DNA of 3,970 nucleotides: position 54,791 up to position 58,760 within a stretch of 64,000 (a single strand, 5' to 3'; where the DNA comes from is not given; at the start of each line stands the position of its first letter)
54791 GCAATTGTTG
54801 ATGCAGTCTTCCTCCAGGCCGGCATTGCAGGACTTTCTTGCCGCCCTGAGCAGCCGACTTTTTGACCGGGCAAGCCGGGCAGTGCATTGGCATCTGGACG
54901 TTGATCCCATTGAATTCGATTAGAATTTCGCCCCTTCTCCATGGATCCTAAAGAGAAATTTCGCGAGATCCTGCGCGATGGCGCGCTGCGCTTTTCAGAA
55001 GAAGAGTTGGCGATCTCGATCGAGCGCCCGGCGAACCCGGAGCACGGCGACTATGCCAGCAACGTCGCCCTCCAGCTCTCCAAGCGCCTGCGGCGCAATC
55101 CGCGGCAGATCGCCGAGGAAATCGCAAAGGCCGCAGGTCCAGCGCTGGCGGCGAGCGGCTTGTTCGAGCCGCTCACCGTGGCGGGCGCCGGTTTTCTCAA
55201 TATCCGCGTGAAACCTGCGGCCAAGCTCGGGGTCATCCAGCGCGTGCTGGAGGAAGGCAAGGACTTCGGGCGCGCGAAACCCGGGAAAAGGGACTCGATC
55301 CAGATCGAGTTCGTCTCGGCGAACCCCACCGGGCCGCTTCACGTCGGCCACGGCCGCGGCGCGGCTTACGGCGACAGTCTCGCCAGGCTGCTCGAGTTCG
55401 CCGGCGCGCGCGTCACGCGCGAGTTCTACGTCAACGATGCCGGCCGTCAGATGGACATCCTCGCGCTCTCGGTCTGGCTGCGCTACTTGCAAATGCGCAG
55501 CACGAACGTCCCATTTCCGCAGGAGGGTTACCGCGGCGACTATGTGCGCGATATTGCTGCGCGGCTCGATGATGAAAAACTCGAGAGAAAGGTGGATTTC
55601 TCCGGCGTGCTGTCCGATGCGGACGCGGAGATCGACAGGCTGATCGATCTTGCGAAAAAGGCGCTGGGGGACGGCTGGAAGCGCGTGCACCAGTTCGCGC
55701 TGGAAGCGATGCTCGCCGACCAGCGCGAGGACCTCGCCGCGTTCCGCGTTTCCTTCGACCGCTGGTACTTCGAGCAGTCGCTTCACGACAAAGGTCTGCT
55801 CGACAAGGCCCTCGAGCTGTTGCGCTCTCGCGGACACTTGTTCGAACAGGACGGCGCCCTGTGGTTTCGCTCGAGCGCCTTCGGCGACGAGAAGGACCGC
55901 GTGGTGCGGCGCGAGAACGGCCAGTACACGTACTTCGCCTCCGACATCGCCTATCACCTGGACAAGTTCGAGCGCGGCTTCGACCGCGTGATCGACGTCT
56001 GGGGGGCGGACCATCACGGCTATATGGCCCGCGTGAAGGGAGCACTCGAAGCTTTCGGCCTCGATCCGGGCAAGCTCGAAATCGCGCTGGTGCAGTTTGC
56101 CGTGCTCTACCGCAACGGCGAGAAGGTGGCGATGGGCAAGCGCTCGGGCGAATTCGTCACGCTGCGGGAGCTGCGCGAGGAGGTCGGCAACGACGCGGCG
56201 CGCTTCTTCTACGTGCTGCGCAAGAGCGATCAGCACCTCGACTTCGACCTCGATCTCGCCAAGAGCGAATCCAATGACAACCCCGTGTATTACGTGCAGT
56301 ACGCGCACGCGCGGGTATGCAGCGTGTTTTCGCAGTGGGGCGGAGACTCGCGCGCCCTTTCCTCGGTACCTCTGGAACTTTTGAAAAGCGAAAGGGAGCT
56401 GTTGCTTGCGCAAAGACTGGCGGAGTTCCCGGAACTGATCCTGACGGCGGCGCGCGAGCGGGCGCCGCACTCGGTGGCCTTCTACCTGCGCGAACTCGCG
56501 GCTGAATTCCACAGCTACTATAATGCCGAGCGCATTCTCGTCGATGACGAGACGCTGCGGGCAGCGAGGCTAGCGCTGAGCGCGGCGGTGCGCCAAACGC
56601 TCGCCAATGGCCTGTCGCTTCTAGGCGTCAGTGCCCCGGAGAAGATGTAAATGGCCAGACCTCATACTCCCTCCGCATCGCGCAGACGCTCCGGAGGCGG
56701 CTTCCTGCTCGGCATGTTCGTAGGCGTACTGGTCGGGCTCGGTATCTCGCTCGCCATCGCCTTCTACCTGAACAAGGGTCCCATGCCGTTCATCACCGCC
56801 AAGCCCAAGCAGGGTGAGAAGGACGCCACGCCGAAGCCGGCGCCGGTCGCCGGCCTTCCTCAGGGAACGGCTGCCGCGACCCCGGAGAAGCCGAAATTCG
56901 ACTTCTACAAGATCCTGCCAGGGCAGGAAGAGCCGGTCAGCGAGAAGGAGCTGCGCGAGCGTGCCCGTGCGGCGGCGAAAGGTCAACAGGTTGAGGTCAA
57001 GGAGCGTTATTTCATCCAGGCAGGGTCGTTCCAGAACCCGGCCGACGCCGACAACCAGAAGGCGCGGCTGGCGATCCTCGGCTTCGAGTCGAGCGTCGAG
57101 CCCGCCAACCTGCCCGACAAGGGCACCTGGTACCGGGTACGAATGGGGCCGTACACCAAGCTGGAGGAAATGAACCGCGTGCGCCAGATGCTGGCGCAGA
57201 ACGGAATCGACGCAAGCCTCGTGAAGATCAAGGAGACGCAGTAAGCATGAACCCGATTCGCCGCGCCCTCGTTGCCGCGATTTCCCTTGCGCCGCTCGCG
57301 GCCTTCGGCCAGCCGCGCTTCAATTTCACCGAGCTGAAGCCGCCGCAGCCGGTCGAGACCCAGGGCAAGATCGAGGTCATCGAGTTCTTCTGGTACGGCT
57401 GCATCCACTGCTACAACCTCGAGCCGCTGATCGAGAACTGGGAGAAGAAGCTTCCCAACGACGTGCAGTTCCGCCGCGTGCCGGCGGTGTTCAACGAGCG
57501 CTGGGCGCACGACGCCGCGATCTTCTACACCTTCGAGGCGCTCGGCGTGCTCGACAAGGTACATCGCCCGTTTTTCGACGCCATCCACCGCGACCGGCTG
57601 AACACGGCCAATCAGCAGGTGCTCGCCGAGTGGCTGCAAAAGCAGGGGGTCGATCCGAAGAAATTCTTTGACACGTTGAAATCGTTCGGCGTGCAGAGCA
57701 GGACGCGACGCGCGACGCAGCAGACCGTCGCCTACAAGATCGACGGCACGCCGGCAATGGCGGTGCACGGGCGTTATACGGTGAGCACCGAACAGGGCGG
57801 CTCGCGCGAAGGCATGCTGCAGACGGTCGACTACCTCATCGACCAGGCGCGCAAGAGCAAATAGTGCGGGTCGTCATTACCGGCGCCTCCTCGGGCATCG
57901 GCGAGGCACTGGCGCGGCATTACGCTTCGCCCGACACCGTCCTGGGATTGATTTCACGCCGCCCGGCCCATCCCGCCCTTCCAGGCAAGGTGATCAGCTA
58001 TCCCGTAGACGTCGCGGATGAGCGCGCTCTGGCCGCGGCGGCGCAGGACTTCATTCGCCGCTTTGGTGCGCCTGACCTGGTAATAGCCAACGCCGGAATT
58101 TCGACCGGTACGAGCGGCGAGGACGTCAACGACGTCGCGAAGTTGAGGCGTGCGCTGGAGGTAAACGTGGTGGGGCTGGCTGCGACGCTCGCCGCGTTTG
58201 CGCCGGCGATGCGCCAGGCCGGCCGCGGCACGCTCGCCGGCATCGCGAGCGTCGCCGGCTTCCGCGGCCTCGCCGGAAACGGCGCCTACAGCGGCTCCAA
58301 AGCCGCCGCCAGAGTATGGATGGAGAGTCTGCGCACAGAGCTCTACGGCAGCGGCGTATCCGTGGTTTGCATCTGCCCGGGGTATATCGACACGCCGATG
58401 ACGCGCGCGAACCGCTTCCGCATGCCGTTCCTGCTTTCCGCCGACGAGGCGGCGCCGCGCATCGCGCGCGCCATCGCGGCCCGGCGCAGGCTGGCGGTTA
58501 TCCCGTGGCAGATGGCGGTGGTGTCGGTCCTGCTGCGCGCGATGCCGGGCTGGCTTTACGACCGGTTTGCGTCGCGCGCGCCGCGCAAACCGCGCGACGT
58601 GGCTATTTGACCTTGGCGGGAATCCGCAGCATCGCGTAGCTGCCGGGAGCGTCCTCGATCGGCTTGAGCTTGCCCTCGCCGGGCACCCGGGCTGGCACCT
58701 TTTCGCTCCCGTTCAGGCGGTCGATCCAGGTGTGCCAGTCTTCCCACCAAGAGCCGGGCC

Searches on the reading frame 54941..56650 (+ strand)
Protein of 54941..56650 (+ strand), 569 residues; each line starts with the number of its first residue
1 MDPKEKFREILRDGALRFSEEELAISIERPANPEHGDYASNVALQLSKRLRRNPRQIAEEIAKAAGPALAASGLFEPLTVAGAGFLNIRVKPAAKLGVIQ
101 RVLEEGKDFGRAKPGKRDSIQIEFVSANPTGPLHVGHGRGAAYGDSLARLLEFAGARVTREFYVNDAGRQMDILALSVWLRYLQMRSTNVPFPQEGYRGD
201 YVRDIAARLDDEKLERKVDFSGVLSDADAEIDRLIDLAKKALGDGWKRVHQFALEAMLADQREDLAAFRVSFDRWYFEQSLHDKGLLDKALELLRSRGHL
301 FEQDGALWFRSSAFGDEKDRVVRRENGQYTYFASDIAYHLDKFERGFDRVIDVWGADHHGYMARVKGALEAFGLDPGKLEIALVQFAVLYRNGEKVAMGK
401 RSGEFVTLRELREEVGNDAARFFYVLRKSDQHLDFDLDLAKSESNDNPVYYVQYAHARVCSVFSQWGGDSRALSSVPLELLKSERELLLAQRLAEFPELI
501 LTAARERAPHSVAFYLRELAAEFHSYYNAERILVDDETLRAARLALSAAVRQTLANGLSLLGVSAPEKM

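Call 27: search_protein_families(library=pfam, proteins=[window:54941-56650:+], max_evalue=0.001)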
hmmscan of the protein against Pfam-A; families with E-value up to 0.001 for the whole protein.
window:54941-56650:+ (569 aa): 3 families
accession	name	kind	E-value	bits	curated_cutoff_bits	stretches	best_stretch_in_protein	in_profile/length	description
PF05746.21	DALR_1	-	4.1e-36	124.1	22.3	1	452-569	1-117/117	DALR anticodon binding domain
PF00750.26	tRNA-synt_1d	-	9.1e-27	94.4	23.3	1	99-419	2-302/349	tRNA synthetases class I (R), catalytic domain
PF03485.21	Arg_tRNA_synt_N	-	1.1e-20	74.4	21.5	1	8-89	8-84/85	Arginyl tRNA synthetase N terminal domain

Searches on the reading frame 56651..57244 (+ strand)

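Call 79: search_protein_families(library=pfam, proteins=[window:56651-57244:+], max_evalue=0.01)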
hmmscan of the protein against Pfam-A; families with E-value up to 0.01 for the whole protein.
window:56651-57244:+ (197 aa): 1 family
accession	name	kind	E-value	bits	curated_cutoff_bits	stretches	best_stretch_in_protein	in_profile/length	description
PF05036.18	SPOR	-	6.1e-19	68.6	21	1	118-192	3-76/76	SPOR domain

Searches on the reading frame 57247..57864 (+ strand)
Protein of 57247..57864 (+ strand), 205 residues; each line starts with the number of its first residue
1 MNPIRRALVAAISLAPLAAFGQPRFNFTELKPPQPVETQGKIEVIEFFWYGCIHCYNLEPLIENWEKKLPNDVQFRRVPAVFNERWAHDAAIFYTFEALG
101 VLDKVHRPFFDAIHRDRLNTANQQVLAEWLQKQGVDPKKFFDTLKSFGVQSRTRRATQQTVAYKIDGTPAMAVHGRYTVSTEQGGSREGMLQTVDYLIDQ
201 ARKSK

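Call 27: search_protein_families(library=pfam, proteins=[window:57247-57864:+], max_evalue=0.001)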
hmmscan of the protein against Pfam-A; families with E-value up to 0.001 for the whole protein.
window:57247-57864:+ (205 aa): 2 families
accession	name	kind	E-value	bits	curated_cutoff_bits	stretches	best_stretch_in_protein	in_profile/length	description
PF01323.26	DSBA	-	1.2e-14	54.9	25.6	1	85-178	84-176/191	DSBA-like thioredoxin domain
PF00085.26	Thioredoxin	-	0.00019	21.8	23.5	0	37-92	15-70/103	Thioredoxin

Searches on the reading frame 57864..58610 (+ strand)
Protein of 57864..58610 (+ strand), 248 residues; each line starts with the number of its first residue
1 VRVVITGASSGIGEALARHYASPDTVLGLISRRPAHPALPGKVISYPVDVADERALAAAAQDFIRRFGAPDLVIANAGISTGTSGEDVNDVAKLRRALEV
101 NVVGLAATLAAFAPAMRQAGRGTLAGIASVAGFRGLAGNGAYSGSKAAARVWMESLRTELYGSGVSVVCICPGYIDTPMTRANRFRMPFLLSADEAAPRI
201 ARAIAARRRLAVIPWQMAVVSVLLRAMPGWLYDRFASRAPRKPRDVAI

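Call 27: search_protein_families(library=pfam, proteins=[window:57864-58610:+], max_evalue=0.001)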
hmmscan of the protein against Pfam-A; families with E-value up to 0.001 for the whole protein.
window:57864-58610:+ (248 aa): 4 families
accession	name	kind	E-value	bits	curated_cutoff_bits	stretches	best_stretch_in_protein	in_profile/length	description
PF00106.31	adh_short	-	2.8e-38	131.8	26.6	1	3-183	3-190/195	short chain dehydrogenase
PF13561.12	adh_short_C2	-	1.4e-25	90.7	27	1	7-189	1-190/236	Enoyl-(Acyl carrier protein) reductase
PF08659.16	KR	-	4.9e-05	23.7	22.6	1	3-170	3-173/180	KR domain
PF01370.27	Epimerase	-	0.00071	19.5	20.9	1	3-156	1-156/240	NAD dependent epimerase/dehydratase family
